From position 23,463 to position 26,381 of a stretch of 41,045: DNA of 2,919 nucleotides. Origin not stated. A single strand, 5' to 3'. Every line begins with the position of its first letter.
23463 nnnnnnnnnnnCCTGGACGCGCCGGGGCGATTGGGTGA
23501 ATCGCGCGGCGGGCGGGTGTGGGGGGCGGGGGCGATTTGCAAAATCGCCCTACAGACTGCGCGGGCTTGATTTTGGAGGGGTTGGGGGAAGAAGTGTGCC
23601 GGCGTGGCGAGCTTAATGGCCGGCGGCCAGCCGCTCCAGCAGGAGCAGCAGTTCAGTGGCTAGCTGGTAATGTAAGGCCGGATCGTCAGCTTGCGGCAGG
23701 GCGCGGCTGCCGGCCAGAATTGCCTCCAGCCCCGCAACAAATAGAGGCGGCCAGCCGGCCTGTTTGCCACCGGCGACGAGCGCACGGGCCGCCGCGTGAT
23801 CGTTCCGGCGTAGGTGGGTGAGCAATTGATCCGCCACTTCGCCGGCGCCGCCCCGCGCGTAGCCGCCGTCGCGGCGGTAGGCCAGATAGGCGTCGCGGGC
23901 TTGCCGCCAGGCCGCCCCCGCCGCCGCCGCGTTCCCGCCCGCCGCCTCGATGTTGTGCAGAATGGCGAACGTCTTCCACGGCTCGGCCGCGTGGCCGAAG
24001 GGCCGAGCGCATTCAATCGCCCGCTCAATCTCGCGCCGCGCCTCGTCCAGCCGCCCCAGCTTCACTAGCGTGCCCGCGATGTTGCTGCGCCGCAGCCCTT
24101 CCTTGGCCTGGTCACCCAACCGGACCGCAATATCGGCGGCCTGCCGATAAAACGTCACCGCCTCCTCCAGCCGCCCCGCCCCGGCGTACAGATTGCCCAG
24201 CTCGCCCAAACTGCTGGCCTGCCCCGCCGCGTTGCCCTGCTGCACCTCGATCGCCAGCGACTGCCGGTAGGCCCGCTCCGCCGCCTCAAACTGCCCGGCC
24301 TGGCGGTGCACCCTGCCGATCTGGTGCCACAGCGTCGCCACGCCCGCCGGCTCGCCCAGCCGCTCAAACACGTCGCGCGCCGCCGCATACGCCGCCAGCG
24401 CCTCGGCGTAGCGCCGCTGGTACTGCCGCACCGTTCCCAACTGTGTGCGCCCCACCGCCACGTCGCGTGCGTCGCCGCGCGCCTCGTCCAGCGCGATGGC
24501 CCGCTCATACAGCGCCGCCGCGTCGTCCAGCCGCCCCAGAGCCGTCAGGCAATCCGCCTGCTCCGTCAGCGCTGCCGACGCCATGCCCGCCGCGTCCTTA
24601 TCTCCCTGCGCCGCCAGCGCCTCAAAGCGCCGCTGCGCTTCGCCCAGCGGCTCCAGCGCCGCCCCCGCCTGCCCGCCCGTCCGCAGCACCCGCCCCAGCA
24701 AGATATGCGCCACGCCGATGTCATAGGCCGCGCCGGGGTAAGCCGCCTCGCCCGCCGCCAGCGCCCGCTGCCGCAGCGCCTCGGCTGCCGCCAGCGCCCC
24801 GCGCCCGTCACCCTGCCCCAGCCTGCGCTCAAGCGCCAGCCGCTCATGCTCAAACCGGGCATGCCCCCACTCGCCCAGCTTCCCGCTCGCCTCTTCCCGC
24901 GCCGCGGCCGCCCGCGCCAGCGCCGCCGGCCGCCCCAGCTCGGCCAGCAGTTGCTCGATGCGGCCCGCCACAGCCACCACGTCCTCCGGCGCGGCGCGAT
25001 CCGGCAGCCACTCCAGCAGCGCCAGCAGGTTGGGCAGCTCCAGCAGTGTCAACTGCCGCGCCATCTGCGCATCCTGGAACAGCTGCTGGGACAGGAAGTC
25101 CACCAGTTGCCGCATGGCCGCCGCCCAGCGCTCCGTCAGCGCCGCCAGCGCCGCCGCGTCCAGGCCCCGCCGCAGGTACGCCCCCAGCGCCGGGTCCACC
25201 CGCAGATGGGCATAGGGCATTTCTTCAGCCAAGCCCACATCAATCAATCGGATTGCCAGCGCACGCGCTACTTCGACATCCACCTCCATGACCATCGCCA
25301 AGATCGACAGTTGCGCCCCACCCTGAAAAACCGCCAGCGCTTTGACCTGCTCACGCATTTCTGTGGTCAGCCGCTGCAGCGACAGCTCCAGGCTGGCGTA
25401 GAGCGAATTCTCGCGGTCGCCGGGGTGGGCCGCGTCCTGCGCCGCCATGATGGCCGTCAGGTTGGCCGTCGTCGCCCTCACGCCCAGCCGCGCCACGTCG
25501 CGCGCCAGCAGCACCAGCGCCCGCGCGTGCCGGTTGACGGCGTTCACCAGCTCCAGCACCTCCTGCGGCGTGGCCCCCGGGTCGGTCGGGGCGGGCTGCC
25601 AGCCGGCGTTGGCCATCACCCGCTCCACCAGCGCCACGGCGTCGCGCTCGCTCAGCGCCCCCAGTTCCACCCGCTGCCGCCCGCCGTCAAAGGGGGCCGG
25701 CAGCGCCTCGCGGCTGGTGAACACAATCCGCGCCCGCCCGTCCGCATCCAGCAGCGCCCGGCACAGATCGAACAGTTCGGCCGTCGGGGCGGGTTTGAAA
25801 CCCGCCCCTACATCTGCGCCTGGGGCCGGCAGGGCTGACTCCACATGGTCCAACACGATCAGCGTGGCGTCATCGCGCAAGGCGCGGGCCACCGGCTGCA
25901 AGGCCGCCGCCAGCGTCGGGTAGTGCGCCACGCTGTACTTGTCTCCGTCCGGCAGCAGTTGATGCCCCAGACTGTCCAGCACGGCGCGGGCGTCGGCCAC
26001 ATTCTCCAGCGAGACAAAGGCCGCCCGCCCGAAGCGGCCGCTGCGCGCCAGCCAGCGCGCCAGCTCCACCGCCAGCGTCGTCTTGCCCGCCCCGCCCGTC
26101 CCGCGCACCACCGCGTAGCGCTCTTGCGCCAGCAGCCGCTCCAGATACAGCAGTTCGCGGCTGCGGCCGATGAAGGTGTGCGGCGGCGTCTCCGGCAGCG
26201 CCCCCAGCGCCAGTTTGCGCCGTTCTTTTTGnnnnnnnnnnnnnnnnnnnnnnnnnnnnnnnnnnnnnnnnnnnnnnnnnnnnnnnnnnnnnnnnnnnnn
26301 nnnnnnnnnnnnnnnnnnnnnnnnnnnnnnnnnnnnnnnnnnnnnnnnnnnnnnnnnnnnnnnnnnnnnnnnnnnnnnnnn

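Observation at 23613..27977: Single-chain TIR + CHAT + STAND NTPase + TPR protein: candidate immune sensor with two enzymatic effector domains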

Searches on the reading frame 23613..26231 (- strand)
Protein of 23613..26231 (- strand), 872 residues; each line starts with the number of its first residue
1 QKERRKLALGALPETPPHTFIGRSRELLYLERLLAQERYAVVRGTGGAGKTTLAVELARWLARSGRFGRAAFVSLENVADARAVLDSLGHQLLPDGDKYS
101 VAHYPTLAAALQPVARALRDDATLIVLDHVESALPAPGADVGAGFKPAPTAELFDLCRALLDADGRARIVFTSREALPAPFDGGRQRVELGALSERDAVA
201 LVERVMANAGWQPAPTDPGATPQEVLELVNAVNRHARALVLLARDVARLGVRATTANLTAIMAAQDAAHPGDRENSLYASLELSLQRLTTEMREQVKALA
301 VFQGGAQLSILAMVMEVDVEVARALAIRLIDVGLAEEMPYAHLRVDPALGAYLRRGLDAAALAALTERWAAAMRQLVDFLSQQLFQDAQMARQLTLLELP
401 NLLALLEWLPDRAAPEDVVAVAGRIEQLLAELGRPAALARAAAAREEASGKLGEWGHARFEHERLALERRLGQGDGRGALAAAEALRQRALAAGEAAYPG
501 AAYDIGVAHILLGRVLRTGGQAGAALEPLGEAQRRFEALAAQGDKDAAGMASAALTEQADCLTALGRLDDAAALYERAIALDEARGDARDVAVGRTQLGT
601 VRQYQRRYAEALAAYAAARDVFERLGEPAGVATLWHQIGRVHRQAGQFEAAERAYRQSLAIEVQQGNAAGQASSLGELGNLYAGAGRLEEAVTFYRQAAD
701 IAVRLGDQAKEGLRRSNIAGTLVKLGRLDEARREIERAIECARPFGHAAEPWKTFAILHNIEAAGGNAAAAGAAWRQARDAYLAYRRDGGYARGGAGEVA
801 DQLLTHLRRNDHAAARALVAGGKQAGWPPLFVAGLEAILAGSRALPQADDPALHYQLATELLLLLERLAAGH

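Call 54: predict_structure(alignment_id=A3)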
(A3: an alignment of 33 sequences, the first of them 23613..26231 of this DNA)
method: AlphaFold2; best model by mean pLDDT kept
length: 872 residues; sequences in the alignment: 33
mean_pLDDT: 84.6   pTM: 0.64
mean pLDDT of the five models: 84.6, 83.9, 82.4, 82.2, 80.4
residues with pLDDT >= 90: 400; 70-90: 364; 50-70: 87; < 50: 21
segments of 3 or more residues with pLDDT < 50: 1-3, 17-22, 137-147
pLDDT, mean of each block of 10 residues (from residue 1): 58 57 66 89 71 83 84 76 86 75 73 88 90 56 42 90 92 82 77 69 68 62 75 71 75 83 85 77 89 93 88 94 92 81 83 88 93 95 79 87 90 92 92 72 91 92 91 75 95 93 97 85 88 96 92 95 84 96 92 95 92 97 89 95 93 96 86 93 92 94 74 92 94 90 62 92 93 94 78 74 88 92 89 92 88 91 88 50
secondary structure, 60 per line:
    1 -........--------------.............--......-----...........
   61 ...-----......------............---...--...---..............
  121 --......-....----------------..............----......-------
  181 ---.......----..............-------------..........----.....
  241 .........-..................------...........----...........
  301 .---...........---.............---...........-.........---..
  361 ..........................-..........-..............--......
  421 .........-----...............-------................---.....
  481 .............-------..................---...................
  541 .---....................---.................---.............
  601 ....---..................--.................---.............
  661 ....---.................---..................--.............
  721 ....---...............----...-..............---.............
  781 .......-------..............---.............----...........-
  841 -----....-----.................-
elements in order (helices of 4 or more, strands of 3 or more residues): H2-9 H24-36 E39-44 H50-63 E69-74 H81-92 H107-120 E123-128 H130-133 H150-163 E168-173 E187-190 H195-208 H222-231 H236-249 H251-268 H275-285 H290-301 E305-307 H308-315 H319-331 E335-338 E342-345 H347-355 H359-386 H388-397 H399-412 H415-429 H435-449 H457-472 H476-493 H501-518 H522-541 H545-564 H568-584 H588-604 H608-625 H628-644 H648-664 H668-684 H688-705 H708-724 H728-742 H751-764 H768-787 H795-808 H812-824 H829-839 H846-849 H855-871

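Call 57: fold_search(model_id=the predicted structure, library=pdb)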
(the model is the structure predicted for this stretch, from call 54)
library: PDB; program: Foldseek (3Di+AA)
matches with E <= 10: 1469; with E <= 0.001: 229
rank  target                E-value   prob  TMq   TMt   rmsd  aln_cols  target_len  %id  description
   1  6mfv_A                2.2e-12  1.00  0.37  0.45  11.6       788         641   15  Crystal structure of the Signal Transduction ATPase with Numerous Domains (STAND) protein with a tetratricopeptide rep (released 2019-02-20)
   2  4a1s_A                1.7e-08  1.00  0.29  0.65   5.9       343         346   20  Crystallographic structure of the Pins:Insc complex (released 2012-03-28)
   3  4a1s_B                1.7e-08  1.00  0.29  0.65   6.0       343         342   20  Crystallographic structure of the Pins:Insc complex (released 2012-03-28)
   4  4g2v_A                1.7e-08  1.00  0.29  0.68   6.0       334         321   21  Structure complex of LGN binding with FRMPD1 (released 2013-01-23)
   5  3ro2_A                2.9e-08  1.00  0.30  0.70   5.4       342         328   20  Structures of the LGN/NuMA complex (released 2012-03-07)
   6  3sf4_B                3.8e-08  1.00  0.30  0.65   6.3       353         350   19  Crystal structure of the complex between the conserved cell polarity proteins Inscuteable and LGN (released 2011-11-23)
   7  5a7d_B                3.9e-08  1.00  0.28  0.60   6.8       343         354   19  Tetrameric assembly of LGN with Inscuteable (released 2016-08-03)
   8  5a7d_D                4.2e-08  1.00  0.27  0.59   7.0       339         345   18  Tetrameric assembly of LGN with Inscuteable (released 2016-08-03)
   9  6hc2_A                4.4e-08  1.00  0.29  0.61   6.5       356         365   21  Crystal structure of NuMA/LGN hetero-hexamers (released 2019-05-29)
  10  6hc2_C                4.7e-08  1.00  0.32  0.68   5.3       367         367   18  Crystal structure of NuMA/LGN hetero-hexamers (released 2019-05-29)
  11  3sf4_A                5.2e-08  1.00  0.29  0.66   7.0       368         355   19  Crystal structure of the complex between the conserved cell polarity proteins Inscuteable and LGN (released 2011-11-23)
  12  5a7d_C                5.6e-08  1.00  0.28  0.61   6.9       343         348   19  Tetrameric assembly of LGN with Inscuteable (released 2016-08-03)
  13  3sf4_C                5.8e-08  1.00  0.28  0.61   7.6       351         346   19  Crystal structure of the complex between the conserved cell polarity proteins Inscuteable and LGN (released 2011-11-23)
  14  5a7d_H                5.8e-08  1.00  0.27  0.59   6.9       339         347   19  Tetrameric assembly of LGN with Inscuteable (released 2016-08-03)
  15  4wng_A                6.2e-08  1.00  0.29  0.66   5.9       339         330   21  Crystal structure of the TPR domain of LGN in complex with Frmpd4/Preso1 at 2.1 Angstrom resolution (released 2015-09-16)
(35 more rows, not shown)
